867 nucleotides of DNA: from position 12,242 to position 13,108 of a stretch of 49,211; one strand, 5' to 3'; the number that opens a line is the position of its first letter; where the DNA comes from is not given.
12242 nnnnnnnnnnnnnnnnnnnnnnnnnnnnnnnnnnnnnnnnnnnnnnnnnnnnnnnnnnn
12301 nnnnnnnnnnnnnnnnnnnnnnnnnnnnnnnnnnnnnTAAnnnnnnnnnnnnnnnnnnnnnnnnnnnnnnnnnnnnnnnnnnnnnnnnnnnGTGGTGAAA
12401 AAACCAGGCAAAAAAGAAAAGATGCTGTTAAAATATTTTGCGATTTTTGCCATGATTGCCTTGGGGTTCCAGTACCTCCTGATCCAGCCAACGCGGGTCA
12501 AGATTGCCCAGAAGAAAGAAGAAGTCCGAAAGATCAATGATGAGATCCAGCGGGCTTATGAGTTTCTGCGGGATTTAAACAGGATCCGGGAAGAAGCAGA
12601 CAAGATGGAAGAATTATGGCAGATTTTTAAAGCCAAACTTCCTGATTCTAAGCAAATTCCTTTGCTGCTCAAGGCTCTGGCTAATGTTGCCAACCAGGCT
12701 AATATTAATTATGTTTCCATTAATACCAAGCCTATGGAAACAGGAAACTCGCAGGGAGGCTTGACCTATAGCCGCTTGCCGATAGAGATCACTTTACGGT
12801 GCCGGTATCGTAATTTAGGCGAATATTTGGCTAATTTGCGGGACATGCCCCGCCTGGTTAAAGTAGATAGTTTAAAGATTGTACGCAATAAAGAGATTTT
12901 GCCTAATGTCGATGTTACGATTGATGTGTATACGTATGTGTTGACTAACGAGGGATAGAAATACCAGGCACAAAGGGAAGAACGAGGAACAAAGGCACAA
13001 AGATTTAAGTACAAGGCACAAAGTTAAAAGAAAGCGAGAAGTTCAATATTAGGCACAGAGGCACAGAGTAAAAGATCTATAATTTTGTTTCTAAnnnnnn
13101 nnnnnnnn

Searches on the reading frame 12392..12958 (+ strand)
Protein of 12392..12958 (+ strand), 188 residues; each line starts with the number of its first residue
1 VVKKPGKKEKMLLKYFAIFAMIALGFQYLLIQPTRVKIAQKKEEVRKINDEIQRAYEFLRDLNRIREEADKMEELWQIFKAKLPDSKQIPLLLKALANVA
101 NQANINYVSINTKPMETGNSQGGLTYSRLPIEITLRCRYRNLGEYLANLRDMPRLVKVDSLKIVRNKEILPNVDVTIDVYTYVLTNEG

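Call 20: search_protein_families(library=pfam, proteins=[window:12392-12958:+])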
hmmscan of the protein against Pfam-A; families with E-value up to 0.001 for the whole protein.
window:12392-12958:+ (188 aa): 2 families
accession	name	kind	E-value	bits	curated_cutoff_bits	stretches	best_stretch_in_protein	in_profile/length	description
PF04350.18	PilO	-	8.4e-20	71.8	22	1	38-183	1-142/145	Pilus assembly protein, PilO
PF10741.14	T2SSM_b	-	1.9e-05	24.9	21.7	1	92-181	19-109/111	Type II secretion system (T2SS), protein M subtype b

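Call 21: find_homologous_proteins(query=window:12392-12958:+)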
Query window:12392-12958:+ (188 aa): 11 proteins with E <= 0.001 among 70 candidates.
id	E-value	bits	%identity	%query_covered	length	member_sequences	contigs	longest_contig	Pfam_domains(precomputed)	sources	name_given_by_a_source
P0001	2.5e-106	371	90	99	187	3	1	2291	PF04350.19,PF10741.15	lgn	-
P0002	1.7e-99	349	86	99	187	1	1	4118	PF04350.19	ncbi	-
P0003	4.4e-98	344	85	99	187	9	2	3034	PF04350.19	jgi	jgi:Tfp pilus assembly protein PilO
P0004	7.9e-94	330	82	99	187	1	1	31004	PF04350.19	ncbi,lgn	-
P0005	7.5e-91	321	79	99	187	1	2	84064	PF04350.19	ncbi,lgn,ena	-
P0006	3.1e-89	315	79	99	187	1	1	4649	PF04350.19,PF10741.15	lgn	-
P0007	2.6e-82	293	72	99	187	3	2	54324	PF04350.19,PF10741.15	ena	-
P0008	2.7e-82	293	73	99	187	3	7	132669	PF04350.19,PF10741.15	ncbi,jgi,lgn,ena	-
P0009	5.8e-72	259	65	99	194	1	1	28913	PF04350.19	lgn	-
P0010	1.3e-71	258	65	96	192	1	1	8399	PF04350.19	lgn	-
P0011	9.4e-54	200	82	61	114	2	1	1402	PF04350.19,PF10741.15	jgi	-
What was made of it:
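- Checked: pilO most likely starts at the second GTG (12395), because its homologues are 187 aa (call 21).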

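Call 22: find_encoding_contigs(protein=P0004, flank=10000, max_places=2)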
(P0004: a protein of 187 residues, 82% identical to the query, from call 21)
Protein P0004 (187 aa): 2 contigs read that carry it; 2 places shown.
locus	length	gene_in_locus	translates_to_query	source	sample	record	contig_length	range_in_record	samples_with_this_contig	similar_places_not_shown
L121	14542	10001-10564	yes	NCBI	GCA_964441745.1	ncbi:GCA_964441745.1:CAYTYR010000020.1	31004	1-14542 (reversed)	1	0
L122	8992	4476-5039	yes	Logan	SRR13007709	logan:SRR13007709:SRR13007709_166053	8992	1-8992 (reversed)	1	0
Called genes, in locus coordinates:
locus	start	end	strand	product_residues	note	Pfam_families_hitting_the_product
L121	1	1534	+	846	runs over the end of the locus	PF00989:PAS (weak), PF13426:PAS_9 (weak), PF01590:GAF, PF13185:GAF_2, PF13492:GAF_3, PF00512:HisKA, PF02518:HATPase_c, PF00072:Response_reg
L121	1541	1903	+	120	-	PF00072:Response_reg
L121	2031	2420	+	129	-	PF00072:Response_reg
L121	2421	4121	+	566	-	PF05157:MshEN, PF00437:T2SSE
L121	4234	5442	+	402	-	PF28597:T2SSF_N, PF00482:T2SSF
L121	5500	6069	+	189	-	PF07963:N_methyl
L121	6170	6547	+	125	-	-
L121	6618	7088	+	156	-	-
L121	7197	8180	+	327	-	PF00754:F5_F8_type_C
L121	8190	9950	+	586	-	PF11104:PilM_2, PF06723:MreB_Mbl (faint), PF14450:FtsA, PF05137:PilN (faint)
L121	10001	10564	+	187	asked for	PF04350:PilO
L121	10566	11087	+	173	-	-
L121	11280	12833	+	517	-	PF07660:STN (faint), PF03958:Secretin_N, PF00263:Secretin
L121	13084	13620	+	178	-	PF01584:CheW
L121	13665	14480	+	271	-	PF03705:CheR_N, PF01739:CheR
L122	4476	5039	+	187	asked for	PF04350:PilO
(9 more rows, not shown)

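Call 23: find_encoding_contigs(protein=P0005, flank=10000, max_places=2)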
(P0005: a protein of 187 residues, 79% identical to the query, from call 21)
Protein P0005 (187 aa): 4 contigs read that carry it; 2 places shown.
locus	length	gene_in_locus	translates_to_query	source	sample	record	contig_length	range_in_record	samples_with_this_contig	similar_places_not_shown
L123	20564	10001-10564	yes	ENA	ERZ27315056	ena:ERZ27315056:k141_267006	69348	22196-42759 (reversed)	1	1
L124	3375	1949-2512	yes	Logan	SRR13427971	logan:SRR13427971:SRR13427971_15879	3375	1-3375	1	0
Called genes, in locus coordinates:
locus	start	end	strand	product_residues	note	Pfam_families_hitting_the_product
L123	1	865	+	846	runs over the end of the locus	PF00989:PAS (weak), PF13426:PAS_9 (weak), PF01590:GAF, PF13185:GAF_2, PF13492:GAF_3, PF00512:HisKA, PF02518:HATPase_c, PF00072:Response_reg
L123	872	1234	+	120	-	PF00072:Response_reg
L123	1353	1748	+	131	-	PF00072:Response_reg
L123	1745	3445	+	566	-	PF05157:MshEN, PF00437:T2SSE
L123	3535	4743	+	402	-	PF28597:T2SSF_N, PF00482:T2SSF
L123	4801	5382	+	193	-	PF07963:N_methyl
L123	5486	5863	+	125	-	PF07963:N_methyl (weak)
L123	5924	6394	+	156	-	-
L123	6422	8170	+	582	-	-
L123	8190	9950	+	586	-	PF11104:PilM_2, PF06723:MreB_Mbl (faint), PF14450:FtsA (weak)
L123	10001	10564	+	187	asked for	PF04350:PilO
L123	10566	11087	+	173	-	-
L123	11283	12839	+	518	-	PF07660:STN (faint), PF03958:Secretin_N, PF00263:Secretin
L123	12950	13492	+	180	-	PF01584:CheW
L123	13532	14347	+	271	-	PF03705:CheR_N, PF01739:CheR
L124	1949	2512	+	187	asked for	PF04350:PilO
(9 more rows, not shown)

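Call 24: find_encoding_contigs(protein=P0008, flank=10000, max_places=2)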
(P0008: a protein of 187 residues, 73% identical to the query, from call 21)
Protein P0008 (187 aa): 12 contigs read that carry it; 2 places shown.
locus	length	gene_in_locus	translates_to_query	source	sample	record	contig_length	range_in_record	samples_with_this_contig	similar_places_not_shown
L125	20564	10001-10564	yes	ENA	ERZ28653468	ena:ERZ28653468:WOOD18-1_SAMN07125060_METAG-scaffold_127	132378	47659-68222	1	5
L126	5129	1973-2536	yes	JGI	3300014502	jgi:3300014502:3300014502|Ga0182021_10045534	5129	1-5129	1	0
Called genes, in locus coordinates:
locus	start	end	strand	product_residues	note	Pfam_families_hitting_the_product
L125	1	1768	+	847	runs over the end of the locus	PF00989:PAS (weak), PF13426:PAS_9 (faint), PF01590:GAF, PF13185:GAF_2, PF13492:GAF_3, PF00512:HisKA, PF02518:HATPase_c, PF00072:Response_reg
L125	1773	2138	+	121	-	PF00072:Response_reg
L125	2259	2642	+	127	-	PF00072:Response_reg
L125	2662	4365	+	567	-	PF05157:MshEN, PF00437:T2SSE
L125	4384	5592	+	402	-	PF28597:T2SSF_N, PF00482:T2SSF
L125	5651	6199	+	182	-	PF07963:N_methyl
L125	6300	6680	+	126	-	-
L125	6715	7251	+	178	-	PF07963:N_methyl (weak)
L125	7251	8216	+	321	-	PF00754:F5_F8_type_C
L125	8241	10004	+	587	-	PF11104:PilM_2, PF06723:MreB_Mbl (faint), PF14450:FtsA, PF05137:PilN (faint)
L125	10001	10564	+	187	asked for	PF04350:PilO, PF10741:T2SSM_b (weak)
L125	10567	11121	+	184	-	-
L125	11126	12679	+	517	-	PF07660:STN (faint), PF03958:Secretin_N, PF00263:Secretin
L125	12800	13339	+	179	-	PF01584:CheW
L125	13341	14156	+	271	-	PF03705:CheR_N, PF01739:CheR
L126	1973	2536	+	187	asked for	PF04350:PilO, PF10741:T2SSM_b (weak)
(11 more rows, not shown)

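Call 54: find_encoding_contigs(protein=P0001, flank=10000, max_places=2)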
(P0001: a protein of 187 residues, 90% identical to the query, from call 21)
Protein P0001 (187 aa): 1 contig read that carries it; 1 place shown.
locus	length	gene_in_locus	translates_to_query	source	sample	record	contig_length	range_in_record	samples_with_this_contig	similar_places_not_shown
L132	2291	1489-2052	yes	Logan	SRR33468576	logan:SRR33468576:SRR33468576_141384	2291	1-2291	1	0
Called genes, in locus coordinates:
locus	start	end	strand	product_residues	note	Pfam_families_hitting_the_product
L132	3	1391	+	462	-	?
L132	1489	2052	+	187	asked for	PF04350:PilO, PF10741:T2SSM_b (weak)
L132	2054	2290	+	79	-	?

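Call 55: find_encoding_contigs(protein=P0002, flank=10000, max_places=2)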
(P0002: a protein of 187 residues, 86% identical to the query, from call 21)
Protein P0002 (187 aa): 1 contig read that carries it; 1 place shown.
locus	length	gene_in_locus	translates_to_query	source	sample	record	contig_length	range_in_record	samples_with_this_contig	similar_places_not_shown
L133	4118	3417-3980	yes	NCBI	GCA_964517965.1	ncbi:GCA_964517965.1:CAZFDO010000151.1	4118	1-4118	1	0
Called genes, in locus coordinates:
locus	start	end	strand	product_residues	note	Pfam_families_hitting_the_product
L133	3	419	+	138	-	?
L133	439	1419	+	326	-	PF00754:F5_F8_type_C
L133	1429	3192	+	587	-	PF11104:PilM_2, PF06723:MreB_Mbl (weak), PF14450:FtsA, PF05137:PilN (faint)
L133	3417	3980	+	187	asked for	PF04350:PilO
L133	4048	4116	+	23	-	?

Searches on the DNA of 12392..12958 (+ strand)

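Call 80: search_rna_families(sources=[L002, L021, L024, L044, L084, L087, L072, L088, L113, L010, L064, L055, L213, L133, L068], threshold=gathering)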
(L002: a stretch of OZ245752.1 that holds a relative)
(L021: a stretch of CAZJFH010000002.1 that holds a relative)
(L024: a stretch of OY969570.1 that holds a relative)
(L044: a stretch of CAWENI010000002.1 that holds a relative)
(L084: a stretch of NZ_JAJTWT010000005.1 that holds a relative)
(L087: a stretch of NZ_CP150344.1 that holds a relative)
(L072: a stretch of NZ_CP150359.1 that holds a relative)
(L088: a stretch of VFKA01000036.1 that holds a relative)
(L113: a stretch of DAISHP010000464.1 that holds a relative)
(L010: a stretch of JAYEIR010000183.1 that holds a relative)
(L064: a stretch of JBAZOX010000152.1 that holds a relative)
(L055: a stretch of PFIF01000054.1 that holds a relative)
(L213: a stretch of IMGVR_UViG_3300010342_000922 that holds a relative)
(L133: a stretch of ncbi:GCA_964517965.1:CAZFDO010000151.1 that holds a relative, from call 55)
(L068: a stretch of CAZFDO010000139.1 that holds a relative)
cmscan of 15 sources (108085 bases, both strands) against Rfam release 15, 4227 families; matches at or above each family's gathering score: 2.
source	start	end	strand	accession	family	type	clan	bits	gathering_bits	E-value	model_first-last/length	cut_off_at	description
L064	4750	4834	-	RF00005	tRNA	Gene; tRNA;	CL00001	55.8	29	4.4e-09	1-71/71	no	tRNA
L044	4587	4633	+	RF01687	Acido-Lenti-1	Gene; sRNA;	-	52.6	37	8.5e-09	1-46/46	no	Acido-Lenti-1 RNA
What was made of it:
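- On Any Rfam RNA family: Nothing lies on arrays in 15 other loci (call 80).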
